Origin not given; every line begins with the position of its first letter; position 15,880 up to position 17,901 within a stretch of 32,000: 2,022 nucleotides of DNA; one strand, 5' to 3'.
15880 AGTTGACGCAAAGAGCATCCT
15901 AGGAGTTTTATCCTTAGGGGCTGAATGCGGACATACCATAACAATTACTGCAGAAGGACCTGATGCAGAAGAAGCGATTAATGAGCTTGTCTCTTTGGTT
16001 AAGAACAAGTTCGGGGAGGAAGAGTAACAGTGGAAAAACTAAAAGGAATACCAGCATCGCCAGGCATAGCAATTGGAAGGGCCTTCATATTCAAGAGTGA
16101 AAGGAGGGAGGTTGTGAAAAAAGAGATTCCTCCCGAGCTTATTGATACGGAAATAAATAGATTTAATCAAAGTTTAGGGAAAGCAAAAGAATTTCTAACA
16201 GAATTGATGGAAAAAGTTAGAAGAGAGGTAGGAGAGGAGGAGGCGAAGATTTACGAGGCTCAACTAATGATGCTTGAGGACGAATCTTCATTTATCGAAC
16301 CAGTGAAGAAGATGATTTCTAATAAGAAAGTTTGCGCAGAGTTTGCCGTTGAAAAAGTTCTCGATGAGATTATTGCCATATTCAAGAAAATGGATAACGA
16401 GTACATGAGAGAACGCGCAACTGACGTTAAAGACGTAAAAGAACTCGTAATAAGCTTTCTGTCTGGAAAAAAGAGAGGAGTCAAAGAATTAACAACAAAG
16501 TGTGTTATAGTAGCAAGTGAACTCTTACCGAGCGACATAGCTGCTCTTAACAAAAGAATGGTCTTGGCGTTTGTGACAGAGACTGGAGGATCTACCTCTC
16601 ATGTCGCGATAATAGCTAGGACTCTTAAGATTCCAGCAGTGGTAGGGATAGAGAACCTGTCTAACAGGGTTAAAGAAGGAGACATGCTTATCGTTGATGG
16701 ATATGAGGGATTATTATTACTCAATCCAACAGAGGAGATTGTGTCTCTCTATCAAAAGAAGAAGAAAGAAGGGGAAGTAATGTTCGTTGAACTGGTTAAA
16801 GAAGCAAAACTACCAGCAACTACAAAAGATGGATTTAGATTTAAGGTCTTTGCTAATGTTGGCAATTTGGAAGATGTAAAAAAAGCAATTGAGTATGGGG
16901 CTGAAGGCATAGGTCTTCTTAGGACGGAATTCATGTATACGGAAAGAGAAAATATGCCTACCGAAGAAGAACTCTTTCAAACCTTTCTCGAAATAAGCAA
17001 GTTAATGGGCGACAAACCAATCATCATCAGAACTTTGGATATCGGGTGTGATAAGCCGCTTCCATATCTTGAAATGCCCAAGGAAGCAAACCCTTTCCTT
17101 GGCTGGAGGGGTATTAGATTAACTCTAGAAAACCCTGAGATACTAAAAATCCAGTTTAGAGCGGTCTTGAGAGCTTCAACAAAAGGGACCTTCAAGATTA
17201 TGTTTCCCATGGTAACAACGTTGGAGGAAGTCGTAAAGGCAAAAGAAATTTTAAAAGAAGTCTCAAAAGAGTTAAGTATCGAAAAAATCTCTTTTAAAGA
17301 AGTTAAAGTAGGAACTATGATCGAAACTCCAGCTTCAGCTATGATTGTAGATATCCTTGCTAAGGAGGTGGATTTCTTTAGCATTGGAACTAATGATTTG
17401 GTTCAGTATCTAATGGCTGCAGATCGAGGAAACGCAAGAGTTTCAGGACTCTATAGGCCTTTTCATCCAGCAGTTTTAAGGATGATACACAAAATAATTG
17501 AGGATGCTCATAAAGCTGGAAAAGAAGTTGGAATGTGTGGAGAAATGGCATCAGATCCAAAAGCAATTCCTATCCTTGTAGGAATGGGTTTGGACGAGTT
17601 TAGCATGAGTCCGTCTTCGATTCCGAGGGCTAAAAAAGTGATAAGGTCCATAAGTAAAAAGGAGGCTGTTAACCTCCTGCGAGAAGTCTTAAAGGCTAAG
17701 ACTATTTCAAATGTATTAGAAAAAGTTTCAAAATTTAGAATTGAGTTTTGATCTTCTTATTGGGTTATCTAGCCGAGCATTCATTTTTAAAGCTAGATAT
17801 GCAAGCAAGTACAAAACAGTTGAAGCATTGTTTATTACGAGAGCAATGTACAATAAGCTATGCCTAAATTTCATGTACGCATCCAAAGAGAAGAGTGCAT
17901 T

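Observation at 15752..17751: PTS phosphorelay (EI + HPr, with an EIIA-2 at 9989-10450) but no EIIB/EIIC in 32 kb, in a thermophilic archaeal context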

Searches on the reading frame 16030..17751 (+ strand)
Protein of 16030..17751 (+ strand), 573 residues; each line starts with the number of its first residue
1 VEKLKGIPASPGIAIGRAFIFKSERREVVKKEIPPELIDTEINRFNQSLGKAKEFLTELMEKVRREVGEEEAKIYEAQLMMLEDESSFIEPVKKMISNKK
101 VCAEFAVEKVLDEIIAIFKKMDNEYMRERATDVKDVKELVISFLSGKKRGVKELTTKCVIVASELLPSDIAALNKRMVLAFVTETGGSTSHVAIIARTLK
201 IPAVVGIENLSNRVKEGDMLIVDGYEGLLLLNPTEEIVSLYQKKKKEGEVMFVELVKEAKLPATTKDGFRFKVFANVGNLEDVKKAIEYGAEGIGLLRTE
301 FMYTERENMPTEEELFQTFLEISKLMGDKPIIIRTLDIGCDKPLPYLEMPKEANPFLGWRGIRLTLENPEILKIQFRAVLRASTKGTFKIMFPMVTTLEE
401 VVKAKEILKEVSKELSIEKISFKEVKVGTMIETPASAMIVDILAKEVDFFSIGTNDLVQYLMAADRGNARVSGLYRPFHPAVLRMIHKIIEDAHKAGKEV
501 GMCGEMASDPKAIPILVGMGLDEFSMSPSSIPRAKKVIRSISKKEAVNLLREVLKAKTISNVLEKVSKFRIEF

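Call 4: search_protein_families(library=pfam, proteins=[window:16030-17751:+])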
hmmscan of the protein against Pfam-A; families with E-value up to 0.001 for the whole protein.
window:16030-17751:+ (573 aa): 4 families
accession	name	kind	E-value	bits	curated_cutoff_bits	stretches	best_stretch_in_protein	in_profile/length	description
PF02896.24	PEP-utilizers_C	-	8e-119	396.6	22.8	1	257-541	6-291/293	PEP-utilising enzyme, PEP-binding domain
PF05524.18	PEP-utilisers_N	-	7.3e-34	117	24.4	1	5-129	1-121/121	PEP-utilising enzyme, N-terminal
PF00391.29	PEP-utilizers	-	3.8e-24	84.5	23.1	1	156-227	3-72/72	PEP-utilising enzyme, mobile domain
PF03328.21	HpcH_HpaI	-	5.6e-05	23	25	1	379-463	77-160/221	HpcH/HpaI aldolase/citrate lyase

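Call 10: find_related_loci(query=window:16030-17751:+, collection=genome_contigs, flank=10000)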
Query window:16030-17751:+ (573 aa) in genome_contigs; peptide patterns used: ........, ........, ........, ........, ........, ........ (x = any residue, [..] = any of these).
51 stretches matched a pattern; 1 encode a relative of the query (tblastn E <= 1e-3); 1 distinct loci.
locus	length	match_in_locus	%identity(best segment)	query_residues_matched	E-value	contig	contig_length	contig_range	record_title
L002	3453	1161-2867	69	1-570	0e+0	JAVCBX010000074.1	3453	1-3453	MAG: Thermoproteota archaeon isolate Kor4 Kor4_contig_124_8857_length_3453_readcount_38700, whole genome shotgun sequenc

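Call 12: find_homologous_proteins(query=window:16030-17751:+)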
Query window:16030-17751:+ (573 aa): 8000 proteins with E <= 0.001 among 8000 candidates; the best 120 are listed.
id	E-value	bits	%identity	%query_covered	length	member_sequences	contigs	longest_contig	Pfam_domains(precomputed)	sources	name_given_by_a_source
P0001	0.0e+0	1220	100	100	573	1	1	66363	PF05524.19,PF00391.30,PF02896.25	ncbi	-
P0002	1.2e-275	933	73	100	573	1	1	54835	PF05524.19,PF00391.30,PF02896.25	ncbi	-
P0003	2.2e-275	932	73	100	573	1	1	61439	PF05524.19,PF00391.30,PF02896.25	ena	-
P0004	2.8e-275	932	73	100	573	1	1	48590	PF05524.19,PF00391.30,PF02896.25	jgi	-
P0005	1.8e-262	890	70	98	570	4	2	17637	PF05524.19,PF00391.30,PF02896.25,PF03328.21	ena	-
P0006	2.5e-261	886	70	99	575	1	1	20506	PF05524.19,PF00391.30,PF02896.25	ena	-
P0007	2.6e-261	886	70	99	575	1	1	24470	PF05524.19,PF00391.30,PF02896.25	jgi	-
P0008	7.2e-259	878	69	99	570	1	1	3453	PF05524.19,PF00391.30,PF02896.25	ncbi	-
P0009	2.5e-253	860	68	99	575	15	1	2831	PF05524.19,PF00391.30,PF02896.25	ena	-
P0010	7.2e-253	858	68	99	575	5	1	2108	PF05524.19,PF00391.30,PF02896.25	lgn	-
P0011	3.4e-192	658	54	99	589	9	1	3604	PF05524.19,PF00391.30,PF02896.25,PF03328.21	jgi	-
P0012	1.1e-183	630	52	99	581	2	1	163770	PF05524.19,PF00391.30,PF02896.25,PF03328.21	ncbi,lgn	-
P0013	4.1e-183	628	54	98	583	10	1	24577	PF05524.19,PF00391.30,PF02896.25,PF03328.21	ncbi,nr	ncbi:MAG: phosphoenolpyruvate--protein phosphotransferase [Candidatus Korarchaeota archaeon]|nr:phos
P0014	6.5e-178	611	53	99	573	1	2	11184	PF05524.19,PF00391.30,PF02896.25,PF03328.21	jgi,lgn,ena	-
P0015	2.9e-175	602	52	98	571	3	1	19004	PF05524.19,PF00391.30,PF02896.25,PF03328.21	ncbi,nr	ncbi:MAG: phosphoenolpyruvate--protein phosphotransferase [Candidatus Odinarchaeota archaeon]|nr:pho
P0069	4.7e-165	568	49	98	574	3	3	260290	PF05524.19,PF00391.30,PF02896.25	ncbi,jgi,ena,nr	ncbi:MAG: phosphoenolpyruvate--protein phosphotransferase [Thermoprotei archaeon]|nr:MAG: phosphoeno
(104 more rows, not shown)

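Call 13: find_encoding_contigs(protein=P0001, flank=10000, max_places=3)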
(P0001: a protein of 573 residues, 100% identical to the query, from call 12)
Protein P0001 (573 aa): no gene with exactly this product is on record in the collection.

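Call 14: list_cluster_members(proteins=[P0001, P0002, P0003, P0004, P0005, P0008, P0012, P0013, P0015, P0069])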
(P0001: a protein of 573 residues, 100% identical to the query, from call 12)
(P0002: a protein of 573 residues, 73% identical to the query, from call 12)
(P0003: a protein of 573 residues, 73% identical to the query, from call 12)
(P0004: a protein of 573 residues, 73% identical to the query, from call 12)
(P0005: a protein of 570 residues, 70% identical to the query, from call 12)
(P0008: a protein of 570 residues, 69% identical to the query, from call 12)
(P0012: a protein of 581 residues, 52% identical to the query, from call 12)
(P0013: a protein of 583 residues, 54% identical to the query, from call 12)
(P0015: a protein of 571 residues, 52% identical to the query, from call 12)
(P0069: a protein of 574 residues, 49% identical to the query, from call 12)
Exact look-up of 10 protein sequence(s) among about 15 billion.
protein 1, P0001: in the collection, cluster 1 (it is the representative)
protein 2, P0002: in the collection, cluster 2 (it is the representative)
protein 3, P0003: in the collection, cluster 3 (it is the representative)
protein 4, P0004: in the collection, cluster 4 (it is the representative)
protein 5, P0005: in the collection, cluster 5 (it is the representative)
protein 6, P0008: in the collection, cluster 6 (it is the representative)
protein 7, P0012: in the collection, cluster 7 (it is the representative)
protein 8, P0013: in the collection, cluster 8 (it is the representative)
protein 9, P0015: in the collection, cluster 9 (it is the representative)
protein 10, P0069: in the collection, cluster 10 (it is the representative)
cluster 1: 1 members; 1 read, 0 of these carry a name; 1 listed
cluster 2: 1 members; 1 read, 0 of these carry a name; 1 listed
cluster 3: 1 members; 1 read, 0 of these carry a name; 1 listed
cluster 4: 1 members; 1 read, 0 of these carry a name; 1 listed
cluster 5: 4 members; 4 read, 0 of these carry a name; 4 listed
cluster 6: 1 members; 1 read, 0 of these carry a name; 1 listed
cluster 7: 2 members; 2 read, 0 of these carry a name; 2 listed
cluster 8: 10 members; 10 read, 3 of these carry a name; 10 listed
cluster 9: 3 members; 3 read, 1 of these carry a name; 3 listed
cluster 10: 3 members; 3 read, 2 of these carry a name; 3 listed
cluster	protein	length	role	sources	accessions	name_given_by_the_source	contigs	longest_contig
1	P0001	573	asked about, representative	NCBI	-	-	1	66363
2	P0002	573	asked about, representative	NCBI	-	-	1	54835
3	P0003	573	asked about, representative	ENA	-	-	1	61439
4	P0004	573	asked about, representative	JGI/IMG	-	-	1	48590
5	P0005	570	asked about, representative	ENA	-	-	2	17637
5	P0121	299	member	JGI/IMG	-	-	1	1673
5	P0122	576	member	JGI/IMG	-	-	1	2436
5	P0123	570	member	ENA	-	-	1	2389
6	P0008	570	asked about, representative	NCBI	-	-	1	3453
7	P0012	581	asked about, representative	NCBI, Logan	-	-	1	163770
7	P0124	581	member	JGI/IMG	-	-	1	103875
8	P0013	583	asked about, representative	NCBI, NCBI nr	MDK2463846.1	MAG: phosphoenolpyruvate--protein phosphotransferase [Candidatus Korarchaeota archaeon] | phosphoenolpyruvate--protein phosphotransferase [Candidatus Korarchaeota archaeon]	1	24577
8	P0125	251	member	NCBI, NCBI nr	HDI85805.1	MAG TPA: phosphoenolpyruvate--protein phosphotransferase, partial [Candidatus ... | phosphoenolpyruvate--protein phosphotransferase [Candidatus Korarchaeota archaeon]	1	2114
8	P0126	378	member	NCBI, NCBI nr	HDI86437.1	MAG TPA: phosphoenolpyruvate--protein phosphotransferase, partial [Candidatus ... | phosphoenolpyruvate--protein phosphotransferase [Candidatus Korarchaeota archaeon]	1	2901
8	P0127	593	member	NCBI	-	-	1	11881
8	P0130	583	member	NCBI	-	-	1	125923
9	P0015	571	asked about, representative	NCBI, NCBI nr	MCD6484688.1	MAG: phosphoenolpyruvate--protein phosphotransferase [Candidatus Odinarchaeota archaeon] | phosphoenolpyruvate--protein phosphotransferase [Candidatus Odinarchaeota archaeon]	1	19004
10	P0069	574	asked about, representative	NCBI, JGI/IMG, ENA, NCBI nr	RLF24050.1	MAG: phosphoenolpyruvate--protein phosphotransferase [Thermoprotei archaeon]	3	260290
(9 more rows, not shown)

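Call 15: find_encoding_contigs(protein=P0003, flank=10000, max_places=3)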
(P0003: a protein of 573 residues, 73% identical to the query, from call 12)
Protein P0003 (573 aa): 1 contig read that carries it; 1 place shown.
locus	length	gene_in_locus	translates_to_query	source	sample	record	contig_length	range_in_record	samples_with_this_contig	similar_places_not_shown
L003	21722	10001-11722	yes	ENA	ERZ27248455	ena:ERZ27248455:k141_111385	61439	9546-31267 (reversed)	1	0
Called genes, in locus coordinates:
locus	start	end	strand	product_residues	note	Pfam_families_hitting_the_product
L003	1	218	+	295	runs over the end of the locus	PF00294:PfkB, PF25270:Khk (weak)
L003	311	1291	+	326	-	PF00294:PfkB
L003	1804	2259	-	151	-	PF00359:PTS_EIIA_2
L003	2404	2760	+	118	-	PF02311:AraC_binding, PF07883:Cupin_2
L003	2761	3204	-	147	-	PF02566:OsmC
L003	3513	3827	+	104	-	PF02302:PTS_IIB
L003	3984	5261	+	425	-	PF03611:EIIC-GAT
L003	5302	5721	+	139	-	-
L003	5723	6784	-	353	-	PF00364:Biotin_lipoyl, PF25997:BSH_YhbJ (faint), PF02817:E3_binding, PF00198:2-oxoacid_dh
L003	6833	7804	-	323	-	PF02779:Transket_pyr, PF02780:Transketolase_C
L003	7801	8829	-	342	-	PF00676:E1_dh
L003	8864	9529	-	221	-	PF00834:Ribul_P_3_epim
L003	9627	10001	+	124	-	PF00381:PTS-HPr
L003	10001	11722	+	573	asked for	PF05524:PEP-utilisers_N, PF00391:PEP-utilizers, PF02896:PEP-utilizers_C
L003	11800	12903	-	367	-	PF01950:FBPase_3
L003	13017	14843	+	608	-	PF13402:Peptidase_M60 (weak)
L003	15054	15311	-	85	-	PF26485:DUF8156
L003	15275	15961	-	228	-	PF08423:Rad51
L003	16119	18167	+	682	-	PF00136:DNA_pol_B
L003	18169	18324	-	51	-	-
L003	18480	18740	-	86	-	PF14512:TM1586_NiRdase (faint), PF00881:Nitroreductase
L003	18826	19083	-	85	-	PF17645:Amdase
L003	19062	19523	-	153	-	PF17645:Amdase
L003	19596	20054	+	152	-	PF01812:5-FTHF_cyc-lig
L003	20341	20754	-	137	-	-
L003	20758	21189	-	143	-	-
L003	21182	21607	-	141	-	-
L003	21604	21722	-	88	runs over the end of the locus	-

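Call 16: find_encoding_contigs(protein=P0004, flank=10000, max_places=3)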
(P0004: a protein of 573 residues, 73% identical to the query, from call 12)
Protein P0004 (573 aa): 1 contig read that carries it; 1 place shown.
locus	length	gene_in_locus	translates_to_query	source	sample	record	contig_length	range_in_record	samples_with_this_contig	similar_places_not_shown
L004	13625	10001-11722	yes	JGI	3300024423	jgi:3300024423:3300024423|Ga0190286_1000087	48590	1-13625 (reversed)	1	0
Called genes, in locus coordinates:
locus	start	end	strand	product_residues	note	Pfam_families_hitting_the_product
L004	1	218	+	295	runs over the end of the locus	PF00294:PfkB, PF25270:Khk (weak)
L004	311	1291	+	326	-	PF00294:PfkB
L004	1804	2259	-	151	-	PF00359:PTS_EIIA_2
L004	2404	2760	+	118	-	PF02311:AraC_binding, PF07883:Cupin_2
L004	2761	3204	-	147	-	PF02566:OsmC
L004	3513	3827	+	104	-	PF02302:PTS_IIB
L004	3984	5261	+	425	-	PF03611:EIIC-GAT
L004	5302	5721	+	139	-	-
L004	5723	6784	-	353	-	PF00364:Biotin_lipoyl, PF25997:BSH_YhbJ (faint), PF02817:E3_binding, PF00198:2-oxoacid_dh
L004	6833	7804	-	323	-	PF02779:Transket_pyr, PF02780:Transketolase_C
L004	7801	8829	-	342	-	PF00676:E1_dh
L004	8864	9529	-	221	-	PF00834:Ribul_P_3_epim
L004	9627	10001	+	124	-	PF00381:PTS-HPr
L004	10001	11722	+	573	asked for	PF05524:PEP-utilisers_N, PF00391:PEP-utilizers, PF02896:PEP-utilizers_C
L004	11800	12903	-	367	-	PF01950:FBPase_3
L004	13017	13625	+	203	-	?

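Call 21: search_protein_families(library=ncbifam, proteins=[window:16030-17751:+], max_evalue=0.001)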
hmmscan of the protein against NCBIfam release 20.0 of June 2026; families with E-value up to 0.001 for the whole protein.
window:16030-17751:+ (573 aa): 27 families (the best 25 are shown)
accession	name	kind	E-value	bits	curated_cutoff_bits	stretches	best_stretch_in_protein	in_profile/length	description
TIGR01417.1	PTS_I_fam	equivalog_domain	1.6e-190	634.3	341.7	1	4-564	1-562/565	phosphoenolpyruvate--protein phosphotransferase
NF008382.0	PRK11177.1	equivalog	2e-180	601.2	824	1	5-570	3-569/575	phosphoenolpyruvate-protein phosphotransferase PtsI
NF008283.0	PRK11061.1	equivalog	6.4e-133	444.6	583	1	3-569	170-734/748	phosphoenolpyruvate--protein phosphotransferase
NF005057.0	PRK06464.1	equivalog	1.8e-69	234.7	598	2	313-546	555-793/798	phosphoenolpyruvate synthase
TIGR01418.1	PEP_synth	equivalog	6.1e-62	210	739.75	2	314-542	550-783/784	pyruvate, water dikinase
TIGR01828.1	pyru_phos_dikin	equivalog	5.8e-51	173.4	843.45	2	351-535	651-857/865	pyruvate, phosphate dikinase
NF008478.1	PRK11377.1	equivalog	7.6e-37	127.4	520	1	13-229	257-470/473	dihydroxyacetone kinase phosphoryl donor subunit DhaM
NF004531.0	PRK05878.1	equivalog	1.1e-10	40.7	456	1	155-229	382-454/534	pyruvate, phosphate dikinase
NF006153.0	PRK08296.1-5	subfamily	1.2e-10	40.5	578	1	159-228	535-602/608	hypothetical protein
NF004878.0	PRK06241.1-3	subfamily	1.1e-08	33.7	945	1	180-229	837-886/891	phosphoenolpyruvate synthase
NF004879.0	PRK06241.1-4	equivalog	1.2e-08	33.6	976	1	180-228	816-864/868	phosphoenolpyruvate synthase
NF006150.0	PRK08296.1-2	subfamily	1.8e-08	33.1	650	1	156-230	531-603/633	hypothetical protein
NF006151.0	PRK08296.1-3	equivalog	2.3e-08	33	693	1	159-229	532-600/604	hypothetical protein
NF004881.0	PRK06241.2-2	equivalog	3.1e-08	32.3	883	1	182-229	840-887/898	phosphoenolpyruvate synthase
NF052631.1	prodigiosin_PigC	equivalog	5.7e-08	31.1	1300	1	181-230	831-880/883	prodigiosin ligase PigC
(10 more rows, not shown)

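Call 23: find_encoding_contigs(protein=P0007, flank=10000, max_places=2)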
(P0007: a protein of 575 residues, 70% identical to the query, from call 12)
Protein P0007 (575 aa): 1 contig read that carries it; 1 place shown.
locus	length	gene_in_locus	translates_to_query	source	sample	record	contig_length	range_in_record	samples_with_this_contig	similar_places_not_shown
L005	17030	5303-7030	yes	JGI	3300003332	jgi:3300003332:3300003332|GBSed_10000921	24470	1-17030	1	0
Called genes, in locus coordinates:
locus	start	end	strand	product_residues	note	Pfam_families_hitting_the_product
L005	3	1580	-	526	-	?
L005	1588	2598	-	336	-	-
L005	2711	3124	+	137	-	-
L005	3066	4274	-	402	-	PF07690:MFS_1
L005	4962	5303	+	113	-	PF00381:PTS-HPr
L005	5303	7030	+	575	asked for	PF05524:PEP-utilisers_N, PF00391:PEP-utilizers, PF02896:PEP-utilizers_C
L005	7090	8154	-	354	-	PF00528:BPD_transp_1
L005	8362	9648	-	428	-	PF02788:RuBisCO_large_N, PF00016:RuBisCO_large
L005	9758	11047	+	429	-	PF00709:Adenylsucc_synt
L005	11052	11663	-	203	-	PF12654:DUF3786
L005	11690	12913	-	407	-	-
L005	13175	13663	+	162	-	PF01978:TrmB (weak), PF13404:HTH_AsnC-type, PF13412:HTH_24, PF01037:AsnC_trans_reg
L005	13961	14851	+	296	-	-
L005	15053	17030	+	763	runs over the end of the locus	PF07705:CARDB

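Call 24: find_encoding_contigs(protein=P0012, flank=10000, max_places=2)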
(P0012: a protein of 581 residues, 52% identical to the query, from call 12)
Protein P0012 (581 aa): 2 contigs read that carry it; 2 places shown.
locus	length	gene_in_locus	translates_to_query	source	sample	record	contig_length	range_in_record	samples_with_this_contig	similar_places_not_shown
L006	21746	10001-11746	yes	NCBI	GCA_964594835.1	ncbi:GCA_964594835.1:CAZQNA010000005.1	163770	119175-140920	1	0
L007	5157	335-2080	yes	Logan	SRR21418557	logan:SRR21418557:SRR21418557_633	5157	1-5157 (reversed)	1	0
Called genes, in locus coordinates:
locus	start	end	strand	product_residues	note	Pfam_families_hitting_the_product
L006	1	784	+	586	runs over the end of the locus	PF00654:Voltage_CLC, PF00571:CBS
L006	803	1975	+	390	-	PF22020:RlmL_1st (faint), PF02926:THUMP, PF01170:UPF0020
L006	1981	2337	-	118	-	PF12973:Cupin_7 (weak), PF00190:Cupin_1 (weak), PF02311:AraC_binding, PF07883:Cupin_2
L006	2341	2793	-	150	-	PF02566:OsmC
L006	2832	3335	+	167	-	PF00359:PTS_EIIA_2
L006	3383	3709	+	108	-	PF02302:PTS_IIB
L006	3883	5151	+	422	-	PF03611:EIIC-GAT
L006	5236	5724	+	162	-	-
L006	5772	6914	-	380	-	PF00364:Biotin_lipoyl, PF25997:BSH_YhbJ (weak), PF02817:E3_binding, PF00198:2-oxoacid_dh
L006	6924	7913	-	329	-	PF02779:Transket_pyr, PF02780:Transketolase_C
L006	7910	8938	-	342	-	PF00676:E1_dh, PF02775:TPP_enzyme_C (faint)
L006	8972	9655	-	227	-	PF00834:Ribul_P_3_epim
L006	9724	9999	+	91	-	PF00381:PTS-HPr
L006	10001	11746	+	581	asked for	PF05524:PEP-utilisers_N, PF00391:PEP-utilizers, PF02896:PEP-utilizers_C, PF03328:HpcH_HpaI (weak)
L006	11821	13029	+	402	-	PF01941:AdoMet_Synthase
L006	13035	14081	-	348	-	PF03351:DOMON (weak)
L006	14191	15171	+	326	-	PF01145:Band_7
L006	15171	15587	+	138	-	PF03479:PCC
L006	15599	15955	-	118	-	PF12973:Cupin_7, PF01050:MannoseP_isomer (weak), PF00190:Cupin_1 (faint), PF02311:AraC_binding, PF07883:Cupin_2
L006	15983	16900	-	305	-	PF01975:SurE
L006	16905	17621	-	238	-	PF13192:Thioredoxin_3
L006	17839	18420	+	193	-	PF01558:POR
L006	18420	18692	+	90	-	PF25160:LdpA_Fe-S-bd (faint), PF12797:Fer4_2 (faint), PF00037:Fer4 (weak), PF13237:Fer4_10 (weak), PF14697:Fer4_21, PF12838:Fer4_7, PF13187:Fer4_9 (weak), PF00037:Fer4, +3 more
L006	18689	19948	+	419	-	PF01855:POR_N, PF02780:Transketolase_C (weak), PF17147:PFOR_II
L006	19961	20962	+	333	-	PF02775:TPP_enzyme_C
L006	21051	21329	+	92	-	PF00708:Acylphosphatase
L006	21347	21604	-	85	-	-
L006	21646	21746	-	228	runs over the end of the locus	PF00730:HhH-GPD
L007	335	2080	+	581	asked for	PF05524:PEP-utilisers_N, PF00391:PEP-utilizers, PF02896:PEP-utilizers_C, PF03328:HpcH_HpaI (weak)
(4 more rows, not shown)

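Call 25: find_encoding_contigs(protein=P0130, flank=10000, max_places=2)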
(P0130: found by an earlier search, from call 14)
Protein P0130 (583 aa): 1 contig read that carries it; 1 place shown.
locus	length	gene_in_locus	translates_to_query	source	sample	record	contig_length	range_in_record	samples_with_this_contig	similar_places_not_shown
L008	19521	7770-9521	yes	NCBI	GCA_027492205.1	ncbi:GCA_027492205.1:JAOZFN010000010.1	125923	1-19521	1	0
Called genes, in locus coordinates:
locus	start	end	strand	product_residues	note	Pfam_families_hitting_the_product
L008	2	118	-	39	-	?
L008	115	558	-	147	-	PF02566:OsmC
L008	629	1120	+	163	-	PF00359:PTS_EIIA_2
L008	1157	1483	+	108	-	PF02302:PTS_IIB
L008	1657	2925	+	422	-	PF03611:EIIC-GAT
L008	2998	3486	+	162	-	-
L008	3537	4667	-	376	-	PF00364:Biotin_lipoyl, PF25997:BSH_YhbJ (weak), PF02817:E3_binding, PF00198:2-oxoacid_dh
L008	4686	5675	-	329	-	PF02779:Transket_pyr, PF02780:Transketolase_C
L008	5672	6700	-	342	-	PF00676:E1_dh, PF02775:TPP_enzyme_C (faint)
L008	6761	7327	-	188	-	PF00834:Ribul_P_3_epim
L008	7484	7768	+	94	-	PF00381:PTS-HPr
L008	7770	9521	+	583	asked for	PF05524:PEP-utilisers_N, PF00391:PEP-utilizers, PF02896:PEP-utilizers_C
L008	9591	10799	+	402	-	PF01941:AdoMet_Synthase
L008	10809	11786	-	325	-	PF03351:DOMON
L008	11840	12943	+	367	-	PF01145:Band_7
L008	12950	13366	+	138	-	PF03479:PCC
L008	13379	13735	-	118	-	PF12973:Cupin_7, PF02311:AraC_binding, PF07883:Cupin_2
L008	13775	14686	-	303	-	PF01975:SurE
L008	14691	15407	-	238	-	PF13098:Thioredoxin_2 (faint), PF13192:Thioredoxin_3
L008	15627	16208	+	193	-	PF01558:POR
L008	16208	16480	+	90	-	PF13187:Fer4_9 (faint), PF25160:LdpA_Fe-S-bd (faint), PF12797:Fer4_2 (faint), PF00037:Fer4 (weak), PF13237:Fer4_10, PF14697:Fer4_21, PF12838:Fer4_7 (weak), PF00037:Fer4, +3 more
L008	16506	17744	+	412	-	PF01855:POR_N, PF17147:PFOR_II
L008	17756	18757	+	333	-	PF02775:TPP_enzyme_C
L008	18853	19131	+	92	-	PF00708:Acylphosphatase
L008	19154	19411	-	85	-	-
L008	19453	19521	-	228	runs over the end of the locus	PF00730:HhH-GPD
